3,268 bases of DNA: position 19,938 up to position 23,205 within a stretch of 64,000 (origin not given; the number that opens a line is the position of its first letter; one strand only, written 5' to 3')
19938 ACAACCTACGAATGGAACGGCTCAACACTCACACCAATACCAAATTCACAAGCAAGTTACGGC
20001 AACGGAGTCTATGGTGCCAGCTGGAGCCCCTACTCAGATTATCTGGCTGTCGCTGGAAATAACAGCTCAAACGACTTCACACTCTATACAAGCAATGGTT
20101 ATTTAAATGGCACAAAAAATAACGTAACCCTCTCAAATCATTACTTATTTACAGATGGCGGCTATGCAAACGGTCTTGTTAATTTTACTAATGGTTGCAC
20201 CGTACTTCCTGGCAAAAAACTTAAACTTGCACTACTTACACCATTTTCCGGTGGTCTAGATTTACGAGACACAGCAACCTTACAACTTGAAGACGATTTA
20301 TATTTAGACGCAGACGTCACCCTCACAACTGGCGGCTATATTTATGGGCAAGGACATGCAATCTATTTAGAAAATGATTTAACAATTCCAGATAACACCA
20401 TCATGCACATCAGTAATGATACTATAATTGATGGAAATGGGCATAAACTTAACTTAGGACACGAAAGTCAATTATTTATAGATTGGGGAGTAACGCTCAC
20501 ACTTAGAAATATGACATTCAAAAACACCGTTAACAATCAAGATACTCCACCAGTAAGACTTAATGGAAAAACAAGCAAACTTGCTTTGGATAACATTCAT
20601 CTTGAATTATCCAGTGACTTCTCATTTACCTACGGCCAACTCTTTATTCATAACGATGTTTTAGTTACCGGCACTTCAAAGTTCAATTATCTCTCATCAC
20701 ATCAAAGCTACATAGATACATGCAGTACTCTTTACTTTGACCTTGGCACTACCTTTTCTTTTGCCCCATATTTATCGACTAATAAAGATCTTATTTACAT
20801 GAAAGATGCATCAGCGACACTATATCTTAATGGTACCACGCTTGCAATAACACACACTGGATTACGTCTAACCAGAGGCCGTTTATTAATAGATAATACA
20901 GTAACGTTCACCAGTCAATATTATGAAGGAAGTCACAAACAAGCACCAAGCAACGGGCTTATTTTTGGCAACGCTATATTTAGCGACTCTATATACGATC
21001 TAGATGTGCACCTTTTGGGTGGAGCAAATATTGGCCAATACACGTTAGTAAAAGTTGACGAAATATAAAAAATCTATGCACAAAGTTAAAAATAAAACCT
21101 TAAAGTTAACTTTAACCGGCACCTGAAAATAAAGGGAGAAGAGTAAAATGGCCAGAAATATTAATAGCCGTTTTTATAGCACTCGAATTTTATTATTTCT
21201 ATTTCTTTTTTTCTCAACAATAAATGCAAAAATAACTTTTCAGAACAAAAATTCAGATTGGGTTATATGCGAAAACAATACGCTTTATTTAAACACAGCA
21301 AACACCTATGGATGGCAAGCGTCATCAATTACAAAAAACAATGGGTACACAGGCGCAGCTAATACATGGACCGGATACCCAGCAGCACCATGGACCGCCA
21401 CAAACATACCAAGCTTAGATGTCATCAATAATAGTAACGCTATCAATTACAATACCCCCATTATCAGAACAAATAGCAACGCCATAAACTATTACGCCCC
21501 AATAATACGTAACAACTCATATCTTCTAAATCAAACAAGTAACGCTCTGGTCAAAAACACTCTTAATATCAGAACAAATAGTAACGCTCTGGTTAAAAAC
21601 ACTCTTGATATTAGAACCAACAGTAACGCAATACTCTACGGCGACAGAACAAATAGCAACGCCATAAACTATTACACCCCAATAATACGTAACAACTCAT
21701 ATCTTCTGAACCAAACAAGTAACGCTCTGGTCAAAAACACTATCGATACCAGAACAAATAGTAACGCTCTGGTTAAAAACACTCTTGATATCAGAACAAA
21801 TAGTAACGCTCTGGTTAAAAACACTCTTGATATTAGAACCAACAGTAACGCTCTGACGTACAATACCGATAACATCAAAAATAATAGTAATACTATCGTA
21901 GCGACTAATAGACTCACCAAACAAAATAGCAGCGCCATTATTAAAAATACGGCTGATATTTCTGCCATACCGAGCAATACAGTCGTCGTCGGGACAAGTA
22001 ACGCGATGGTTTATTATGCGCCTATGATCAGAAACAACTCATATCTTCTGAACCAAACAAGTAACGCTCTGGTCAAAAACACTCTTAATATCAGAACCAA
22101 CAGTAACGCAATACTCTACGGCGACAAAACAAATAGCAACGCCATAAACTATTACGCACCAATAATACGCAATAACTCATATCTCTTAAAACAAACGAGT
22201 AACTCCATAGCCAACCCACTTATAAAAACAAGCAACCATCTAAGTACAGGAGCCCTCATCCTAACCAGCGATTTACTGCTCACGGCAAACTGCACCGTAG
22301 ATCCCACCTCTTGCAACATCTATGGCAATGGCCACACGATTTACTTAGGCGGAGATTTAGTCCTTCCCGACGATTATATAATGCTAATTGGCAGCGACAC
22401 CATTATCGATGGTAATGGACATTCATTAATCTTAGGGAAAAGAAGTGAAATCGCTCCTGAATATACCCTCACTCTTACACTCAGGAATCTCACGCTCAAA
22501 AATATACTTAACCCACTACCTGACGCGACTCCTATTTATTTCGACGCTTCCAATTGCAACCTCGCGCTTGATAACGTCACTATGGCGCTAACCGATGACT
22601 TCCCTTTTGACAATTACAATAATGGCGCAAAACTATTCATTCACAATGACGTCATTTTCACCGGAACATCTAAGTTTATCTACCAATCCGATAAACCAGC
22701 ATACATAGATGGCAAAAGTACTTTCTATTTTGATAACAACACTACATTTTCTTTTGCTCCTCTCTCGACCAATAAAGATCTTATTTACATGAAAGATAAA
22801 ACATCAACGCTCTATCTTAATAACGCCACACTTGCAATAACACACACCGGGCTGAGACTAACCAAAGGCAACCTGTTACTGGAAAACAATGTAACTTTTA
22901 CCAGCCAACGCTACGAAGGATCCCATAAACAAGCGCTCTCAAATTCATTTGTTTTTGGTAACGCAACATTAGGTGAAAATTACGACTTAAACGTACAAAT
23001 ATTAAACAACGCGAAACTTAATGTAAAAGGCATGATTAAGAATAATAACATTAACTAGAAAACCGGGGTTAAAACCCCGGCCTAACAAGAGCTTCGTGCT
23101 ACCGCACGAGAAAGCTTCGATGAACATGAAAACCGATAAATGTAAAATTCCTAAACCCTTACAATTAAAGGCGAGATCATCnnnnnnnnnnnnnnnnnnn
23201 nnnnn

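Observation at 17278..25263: Alternating A-B-A-B array of four large exported paralogs: two unrelated N-terminal heads on one shared C-terminal module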

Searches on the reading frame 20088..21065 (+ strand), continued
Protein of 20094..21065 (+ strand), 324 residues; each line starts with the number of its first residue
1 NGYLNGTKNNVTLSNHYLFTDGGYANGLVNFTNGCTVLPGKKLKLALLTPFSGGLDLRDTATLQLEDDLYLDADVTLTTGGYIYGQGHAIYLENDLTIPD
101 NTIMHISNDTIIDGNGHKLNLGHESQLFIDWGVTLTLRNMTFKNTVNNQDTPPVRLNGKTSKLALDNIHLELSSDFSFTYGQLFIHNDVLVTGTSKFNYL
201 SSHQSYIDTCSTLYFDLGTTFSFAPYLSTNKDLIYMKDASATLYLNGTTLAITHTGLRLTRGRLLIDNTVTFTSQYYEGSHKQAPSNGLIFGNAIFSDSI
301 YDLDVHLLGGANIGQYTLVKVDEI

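Call 46: search_protein_families(library=pfam, proteins=[P0089, P0050, P0085, P0106, P0160, P0045, P0123], max_evalue=0.001)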
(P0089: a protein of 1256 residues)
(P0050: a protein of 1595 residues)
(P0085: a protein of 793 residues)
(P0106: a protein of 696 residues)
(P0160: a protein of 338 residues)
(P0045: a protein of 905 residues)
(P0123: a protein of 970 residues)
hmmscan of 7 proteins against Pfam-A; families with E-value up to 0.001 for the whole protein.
P0089 (1256 aa): 0 families

P0050 (1595 aa): 0 families

P0085 (793 aa): 9 families
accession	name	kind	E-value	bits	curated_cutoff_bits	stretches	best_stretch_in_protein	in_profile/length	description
PF15902.12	Sortilin-Vps10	-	2.3e-14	53.5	33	2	482-599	2-116/446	Sortilin, neurotensin receptor 3,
PF14870.12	PSII_BNR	-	7.6e-13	48.8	27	1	417-543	147-271/303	Photosynthesis system II assembly factor YCF48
PF02012.26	BNR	-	1.3e-05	24.9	27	0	584-594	2-12/12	BNR/Asp-box repeat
PF23414.1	Beta-prop_EML_2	-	1.4e-05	25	90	0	416-522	40-142/266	Echinoderm microtubule-associated protein second beta-propeller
PF24316.1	Tli3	-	7.5e-05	23.5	27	0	556-599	54-103/129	T6SS Tli3 immunity protein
PF00400.38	WD40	-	0.00011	23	27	0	378-394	16-33/39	WD domain, G-beta repeat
PF25174.1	Beta-prop_THOC3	-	0.00011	21.7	305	0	419-572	92-233/272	THOC3 beta-propeller domain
PF24817.1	WD40_WDHD1_1st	-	0.00049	19.8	109.9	0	419-528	132-246/291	WDHD1 first WD40 domain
PF24814.1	WD40_Prp19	-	0.00083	18.9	320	0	411-478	216-279/281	Prp19 WD40 domain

P0106 (696 aa): 18 families
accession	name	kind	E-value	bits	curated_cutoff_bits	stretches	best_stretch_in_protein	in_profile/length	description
PF10282.15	Lactonase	-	6.3e-21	75.4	21.7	2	346-416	248-320/344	Lactonase, 7-bladed beta-propeller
PF25174.1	Beta-prop_THOC3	-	4.2e-18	65.7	305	2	427-631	84-271/272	THOC3 beta-propeller domain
PF12894.13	ANAPC4_WD40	-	1e-15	58.2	22.9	0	478-501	38-61/91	Anaphase-promoting complex subunit 4 WD40 domain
PF00400.38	WD40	-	1.2e-14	54.5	27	0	482-506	15-38/39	WD domain, G-beta repeat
PF23389.1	Beta-prop_WDR19_1st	-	2.1e-13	50.4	27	1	392-501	3-104/325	WDR19 first beta-propeller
PF23414.1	Beta-prop_EML_2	-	6.7e-10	39.2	90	1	338-451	36-144/266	Echinoderm microtubule-associated protein second beta-propeller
PF24817.1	WD40_WDHD1_1st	-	2.7e-09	37.1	109.9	0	344-454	181-288/291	WDHD1 first WD40 domain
PF04762.18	Beta-prop_ELP1_1st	-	5.6e-09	35.8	26.8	1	384-505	207-329/359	ELP1 first N-terminal beta-propeller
PF07676.18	PD40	-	1.5e-08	34.8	20.9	0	339-358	6-25/38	WD40-like Beta Propeller Repeat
PF08662.17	eIF2A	-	1.5e-07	31.9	20.5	0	346-418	105-180/194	Eukaryotic translation initiation factor eIF2A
PF09142.17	TruB_C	-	1.3e-06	28.5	28.7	0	487-501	33-47/56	tRNA Pseudouridine synthase II, C terminal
PF25460.1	Beta-prop_Aladin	-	4.4e-06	26.5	171.1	0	390-446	114-168/340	Aladin seven-bladed propeller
PF24814.1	WD40_Prp19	-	2.6e-05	23.8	320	1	380-541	126-277/281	Prp19 WD40 domain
PF00930.27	DPPIV_N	-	3.3e-05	23.2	22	0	390-414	187-213/354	Dipeptidyl peptidase IV (DPP IV) N-terminal region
PF24807.1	WD40_CDC20-Fz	-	9.5e-05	22.3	200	0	347-414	183-250/292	CDC20/Fizzy WD40 domain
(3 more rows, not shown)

P0160 (338 aa): 0 families

P0045 (905 aa): 27 families (the best 25 are shown)
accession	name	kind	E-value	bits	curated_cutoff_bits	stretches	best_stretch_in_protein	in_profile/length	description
PF25174.1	Beta-prop_THOC3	-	2.1e-31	109.4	305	2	283-519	13-233/272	THOC3 beta-propeller domain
PF23414.1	Beta-prop_EML_2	-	1.1e-29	104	90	3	344-471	18-140/266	Echinoderm microtubule-associated protein second beta-propeller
PF23389.1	Beta-prop_WDR19_1st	-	3e-28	99.3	27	4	371-474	3-100/325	WDR19 first beta-propeller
PF00400.38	WD40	-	8e-27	93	27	1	500-531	12-39/39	WD domain, G-beta repeat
PF24807.1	WD40_CDC20-Fz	-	5.6e-26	92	200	2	369-611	55-286/292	CDC20/Fizzy WD40 domain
PF12894.13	ANAPC4_WD40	-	7.1e-26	90.7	22.9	0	387-436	15-64/91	Anaphase-promoting complex subunit 4 WD40 domain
PF24814.1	WD40_Prp19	-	2.1e-23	83.2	320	2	313-475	84-240/281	Prp19 WD40 domain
PF24817.1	WD40_WDHD1_1st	-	4.4e-22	79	109.9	4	370-472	183-282/291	WDHD1 first WD40 domain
PF08662.17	eIF2A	-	3.4e-17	63.4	20.5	2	415-515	64-159/194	Eukaryotic translation initiation factor eIF2A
PF25460.1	Beta-prop_Aladin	-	1.4e-15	57.7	171.1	1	492-623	103-224/340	Aladin seven-bladed propeller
PF04762.18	Beta-prop_ELP1_1st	-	8.9e-14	51.6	26.8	1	365-472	209-321/359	ELP1 first N-terminal beta-propeller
PF23409.1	Beta-prop_EML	-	1.2e-12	48.3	88.2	2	307-471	50-214/267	Echinoderm microtubule-associated protein first beta-propeller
PF24780.1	WD40_MABP1-WDR62_1st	-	3.3e-12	46.8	496.3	1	372-473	45-143/328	MABP1/WDR62 first WD40 domain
PF07676.18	PD40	-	1.5e-11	44.4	20.9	0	461-471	14-24/38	WD40-like Beta Propeller Repeat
PF23383.1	Beta-prop_IFT140_1st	-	1.8e-11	43.8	27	2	324-439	18-129/406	IFT140 first beta-propeller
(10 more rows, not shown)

P0123 (970 aa): 17 families
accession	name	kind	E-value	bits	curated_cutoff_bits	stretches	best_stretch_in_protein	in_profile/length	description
PF23414.1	Beta-prop_EML_2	-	1.5e-20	74.1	90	1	739-897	14-145/266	Echinoderm microtubule-associated protein second beta-propeller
PF12894.13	ANAPC4_WD40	-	1.4e-18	67.4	22.9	1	836-902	2-64/91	Anaphase-promoting complex subunit 4 WD40 domain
PF25174.1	Beta-prop_THOC3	-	2.4e-18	66.6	305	2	561-788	3-190/272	THOC3 beta-propeller domain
PF00400.38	WD40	-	9.8e-17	61.1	27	0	561-580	12-32/39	WD domain, G-beta repeat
PF24817.1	WD40_WDHD1_1st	-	4.8e-16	59.2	109.9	0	819-893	211-282/291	WDHD1 first WD40 domain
PF24807.1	WD40_CDC20-Fz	-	2.4e-14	53.8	200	0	807-851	30-73/292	CDC20/Fizzy WD40 domain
PF08662.17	eIF2A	-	6e-11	43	20.5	1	565-725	10-159/194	Eukaryotic translation initiation factor eIF2A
PF23389.1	Beta-prop_WDR19_1st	-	1.3e-09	38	27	0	622-731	3-103/325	WDR19 first beta-propeller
PF24814.1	WD40_Prp19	-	1.4e-09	37.9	320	0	770-894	178-278/281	Prp19 WD40 domain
PF24797.1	Beta-prop_WDR35_TULP_N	-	5.4e-09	36.1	80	0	615-655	155-194/332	WDR35/TULP4 N-terminal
PF23775.1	Beta-prop_RIG_2nd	-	2.7e-08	34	80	0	555-648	32-108/278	RIG second beta-propeller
PF04762.18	Beta-prop_ELP1_1st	-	3.5e-07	29.9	26.8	0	832-907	212-284/359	ELP1 first N-terminal beta-propeller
PF25460.1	Beta-prop_Aladin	-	7.1e-07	29.1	171.1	0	823-896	104-173/340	Aladin seven-bladed propeller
PF07676.18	PD40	-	6.4e-05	23.2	20.9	0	824-846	5-25/38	WD40-like Beta Propeller Repeat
PF24105.1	Beta-prop_CAF1B_HIR1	-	0.00068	19.1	80.5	0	824-893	125-189/383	CAF1B/HIR1 beta-propeller domain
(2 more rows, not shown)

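Call 69: search_solved_structures(query=A2, max_evalue=10, show_alignments=1)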
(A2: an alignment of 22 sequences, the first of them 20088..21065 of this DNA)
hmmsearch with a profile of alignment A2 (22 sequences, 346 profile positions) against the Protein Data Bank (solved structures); distinct sequences matched with E-value up to 10: 0.

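Call 70: search_protein_families(library=pfam, alignment_id=A2, max_evalue=0.1)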
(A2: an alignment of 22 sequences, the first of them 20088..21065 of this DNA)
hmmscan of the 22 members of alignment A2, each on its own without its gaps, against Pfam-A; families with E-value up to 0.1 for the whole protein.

A. member 1, window:20088-21065:+ (326 aa): 1 family
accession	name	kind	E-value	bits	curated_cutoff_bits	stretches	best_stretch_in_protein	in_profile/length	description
PF20585.4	Pectate_lyase_5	-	1.5e-05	25.6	24.3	1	91-152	21-92/126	Putative pectate lyase-like adhesive domain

B. families by the number of members that match (of 22 scanned): 26 families (the first 25 are shown)
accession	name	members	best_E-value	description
PF20585.4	Pectate_lyase_5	12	1.5e-05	Putative pectate lyase-like adhesive domain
PF23414.1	Beta-prop_EML_2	2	1.2e-12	Echinoderm microtubule-associated protein second beta-propeller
PF00400.38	WD40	2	2.4e-12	WD domain, G-beta repeat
PF12894.13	ANAPC4_WD40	2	6.2e-12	Anaphase-promoting complex subunit 4 WD40 domain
PF25174.1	Beta-prop_THOC3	2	1.7e-10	THOC3 beta-propeller domain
PF24807.1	WD40_CDC20-Fz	2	9e-09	CDC20/Fizzy WD40 domain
PF04773.18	FecR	2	0.0045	FecR protein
PF24817.1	WD40_WDHD1_1st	1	1.7e-09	WDHD1 first WD40 domain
PF08662.17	eIF2A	1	6.9e-08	Eukaryotic translation initiation factor eIF2A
PF07676.18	PD40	1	1.9e-07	WD40-like Beta Propeller Repeat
PF24814.1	WD40_Prp19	1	8.1e-06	Prp19 WD40 domain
PF04762.18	Beta-prop_ELP1_1st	1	0.00015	ELP1 first N-terminal beta-propeller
PF25460.1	Beta-prop_Aladin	1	0.00015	Aladin seven-bladed propeller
PF24797.1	Beta-prop_WDR35_TULP_N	1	0.00028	WDR35/TULP4 N-terminal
PF23389.1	Beta-prop_WDR19_1st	1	0.00051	WDR19 first beta-propeller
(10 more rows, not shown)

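Call 78: list_cluster_members(proteins=[P0032, P0036, P0045, P0050, P0085, P0089, P0106, P0123, P0160, P0040])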
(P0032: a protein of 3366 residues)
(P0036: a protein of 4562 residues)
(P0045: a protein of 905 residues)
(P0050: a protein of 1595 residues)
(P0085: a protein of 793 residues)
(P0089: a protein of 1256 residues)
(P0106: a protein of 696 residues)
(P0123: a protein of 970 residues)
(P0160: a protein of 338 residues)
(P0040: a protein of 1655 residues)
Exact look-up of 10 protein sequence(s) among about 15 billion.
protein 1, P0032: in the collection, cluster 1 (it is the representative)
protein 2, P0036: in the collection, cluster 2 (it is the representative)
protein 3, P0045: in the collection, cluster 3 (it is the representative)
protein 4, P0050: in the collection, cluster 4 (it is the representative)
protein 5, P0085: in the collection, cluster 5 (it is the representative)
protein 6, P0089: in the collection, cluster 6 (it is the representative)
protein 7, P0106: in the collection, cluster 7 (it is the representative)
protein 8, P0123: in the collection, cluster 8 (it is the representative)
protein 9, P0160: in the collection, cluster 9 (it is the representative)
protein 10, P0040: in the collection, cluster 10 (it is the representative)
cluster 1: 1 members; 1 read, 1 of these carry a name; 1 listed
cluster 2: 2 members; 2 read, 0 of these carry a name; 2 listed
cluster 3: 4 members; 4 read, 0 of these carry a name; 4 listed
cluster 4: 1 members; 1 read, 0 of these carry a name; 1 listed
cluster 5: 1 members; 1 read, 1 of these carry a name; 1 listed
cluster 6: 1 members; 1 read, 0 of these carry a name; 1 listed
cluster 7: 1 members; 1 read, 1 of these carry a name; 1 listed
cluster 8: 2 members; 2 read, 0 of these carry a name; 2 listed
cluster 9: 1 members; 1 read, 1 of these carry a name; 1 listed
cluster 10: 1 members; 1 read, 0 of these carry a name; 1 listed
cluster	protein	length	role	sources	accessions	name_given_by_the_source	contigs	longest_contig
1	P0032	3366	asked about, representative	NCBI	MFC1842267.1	hypothetical protein ACFLYU_01280 [Candidatus Dependentiae bacterium]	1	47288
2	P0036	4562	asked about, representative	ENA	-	-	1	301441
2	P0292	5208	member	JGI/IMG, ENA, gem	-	-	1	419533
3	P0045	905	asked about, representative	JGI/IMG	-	-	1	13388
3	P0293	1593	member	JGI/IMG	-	-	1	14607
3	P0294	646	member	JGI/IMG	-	-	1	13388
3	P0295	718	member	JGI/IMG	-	-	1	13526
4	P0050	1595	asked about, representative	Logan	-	-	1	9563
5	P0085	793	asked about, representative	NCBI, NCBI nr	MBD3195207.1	MAG: hypothetical protein GF317_09140, partial [Candidatus Lokiarchaeota archaeon] | hypothetical protein [Candidatus Lokiarchaeota archaeon]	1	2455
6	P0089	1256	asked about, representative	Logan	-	-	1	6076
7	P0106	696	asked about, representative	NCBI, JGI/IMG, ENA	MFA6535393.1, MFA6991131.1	MAG: beta-propeller fold lactonase family protein [Candidatus Babeliales bacterium] | WD40 repeat protein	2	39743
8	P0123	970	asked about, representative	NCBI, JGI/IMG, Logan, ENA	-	-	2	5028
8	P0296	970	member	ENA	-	-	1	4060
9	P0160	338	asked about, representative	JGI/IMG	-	hypothetical protein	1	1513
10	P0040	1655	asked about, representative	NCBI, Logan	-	-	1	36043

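Call 82: search_protein_families(library=pfam, proteins=[L010:9217-10056:+], max_evalue=10)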
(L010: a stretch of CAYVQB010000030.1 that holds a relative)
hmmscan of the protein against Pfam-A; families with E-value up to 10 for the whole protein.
L010:9217-10056:+ (280 aa): 17 families
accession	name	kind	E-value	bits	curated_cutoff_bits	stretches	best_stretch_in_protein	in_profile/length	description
PF16741.10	mRNA_decap_C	-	2e-06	27.5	27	0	52-68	11-27/43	mRNA-decapping enzyme C-terminus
PF16460.11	Phage_TTP_11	-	1.3e-05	25.4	28.4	2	38-88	34-85/154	Phage tail tube, TTP, lambda-like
PF04019.17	DUF359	-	2.9e-05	24.1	25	1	142-182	83-122/126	Protein of unknown function (DUF359)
PF23743.1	Beta-prop_BBS7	-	0.00022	21.1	27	0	57-99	165-207/299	BBS7 beta-propeller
PF25723.1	HU_inhibitor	-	0.0024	18.4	27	0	224-246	28-50/72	Bacteriophage inhibitor of histone-like protein HU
PF16069.10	DUF4811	-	0.0028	18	27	3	107-196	44-135/155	Domain of unknown function (DUF4811)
PF24564.1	DUF7605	-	0.13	12.6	27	0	113-190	47-124/183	Domain of unknown function (DUF7605)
PF18316.7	S-l_SbsC_C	-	0.14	13.1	26.6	1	44-77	12-45/86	S-layer protein SbsC C-terminal domain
PF07867.16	DUF1654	-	0.23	11.7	27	0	62-100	24-62/70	Protein of unknown function (DUF1654)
PF22671.1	Gp18_domIII_N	-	0.28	11.9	27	0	107-135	30-58/58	Tail sheath protein Gp18 domain III N-terminal region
PF25771.1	CC_CEP152-bind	-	0.97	9.5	21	0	121-129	22-30/36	CEP63/DEUP1, CEP152 binding coiled coil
PF21809.3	Glyco_hydro_84_hel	-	1.8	9.1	27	1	123-148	104-129/131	Bacterial GH84, post-catalytic domain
PF12103.14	Lipl32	-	2.8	8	25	1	35-83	100-147/179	Surface lipoprotein of Spirochaetales order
PF17397.7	TSX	-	4.4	7.9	25.8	0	49-97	76-124/145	TSX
PF05667.16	CCDC22_CC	-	5.1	6.5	39.2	1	173-259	223-309/477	CCDC22 protein coiled-coil region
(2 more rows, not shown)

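Call 86: find_related_loci(query=A3, collection=viral_contigs, flank=5000)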
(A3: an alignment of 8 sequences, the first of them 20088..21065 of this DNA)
Query A3 (326 aa) in viral_contigs; peptide patterns used: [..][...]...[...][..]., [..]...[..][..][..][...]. (x = any residue, [..] = any of these).
74 stretches matched a pattern, but none encodes a relative of the query by tblastn (E <= 1e-3).

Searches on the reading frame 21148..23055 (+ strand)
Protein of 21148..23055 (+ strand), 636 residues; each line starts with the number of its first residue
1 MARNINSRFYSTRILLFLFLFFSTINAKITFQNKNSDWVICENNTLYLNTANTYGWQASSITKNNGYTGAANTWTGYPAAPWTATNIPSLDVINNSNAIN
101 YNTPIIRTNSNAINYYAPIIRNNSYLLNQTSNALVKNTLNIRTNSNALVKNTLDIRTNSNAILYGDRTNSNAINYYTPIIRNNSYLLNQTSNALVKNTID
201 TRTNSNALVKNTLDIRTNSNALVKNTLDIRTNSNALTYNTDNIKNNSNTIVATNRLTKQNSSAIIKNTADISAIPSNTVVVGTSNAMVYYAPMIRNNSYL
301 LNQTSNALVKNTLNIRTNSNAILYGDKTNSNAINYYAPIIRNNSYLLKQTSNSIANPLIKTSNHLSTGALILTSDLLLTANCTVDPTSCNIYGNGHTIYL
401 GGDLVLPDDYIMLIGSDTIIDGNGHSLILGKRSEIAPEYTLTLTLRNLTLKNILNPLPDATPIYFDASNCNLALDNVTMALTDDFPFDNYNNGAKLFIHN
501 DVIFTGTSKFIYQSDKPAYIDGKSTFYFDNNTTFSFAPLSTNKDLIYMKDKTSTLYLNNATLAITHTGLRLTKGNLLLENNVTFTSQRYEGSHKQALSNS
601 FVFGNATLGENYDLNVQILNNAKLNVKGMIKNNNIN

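Call 3: search_protein_families(library=pfam, proteins=[window:21148-23055:+], max_evalue=1)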
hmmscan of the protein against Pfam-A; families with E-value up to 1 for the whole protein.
window:21148-23055:+ (636 aa): 1 family
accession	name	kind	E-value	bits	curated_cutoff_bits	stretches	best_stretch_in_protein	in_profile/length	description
PF17780.6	OCRE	-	0.46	11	24.7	0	507-539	2-34/52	OCRE domain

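Call 4: search_protein_families(library=ncbifam, proteins=[window:21148-23055:+], max_evalue=1)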
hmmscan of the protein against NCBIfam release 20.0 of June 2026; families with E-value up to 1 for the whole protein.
window:21148-23055:+ (636 aa): 2 families
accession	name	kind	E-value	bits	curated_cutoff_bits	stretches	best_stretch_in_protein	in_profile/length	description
NF033914.0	antiphage_ZorA_1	subfamily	0.15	10.3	190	1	173-268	463-555/619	anti-phage ZorAB system protein ZorA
TIGR02088.1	LEU3_arch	subfamily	0.25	10.5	409.8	0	300-341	40-81/324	isopropylmalate/isohomocitrate dehydrogenases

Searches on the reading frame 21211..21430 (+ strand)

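Call 82: search_protein_families(library=pfam, proteins=[window:21211-21430:+], max_evalue=10)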
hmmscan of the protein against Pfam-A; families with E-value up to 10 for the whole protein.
window:21211-21430:+ (73 aa): 1 family
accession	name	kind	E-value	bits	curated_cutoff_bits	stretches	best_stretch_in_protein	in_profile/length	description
PF04556.18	DpnII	-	0.06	13.1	23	1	5-41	182-218/278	DpnII restriction endonuclease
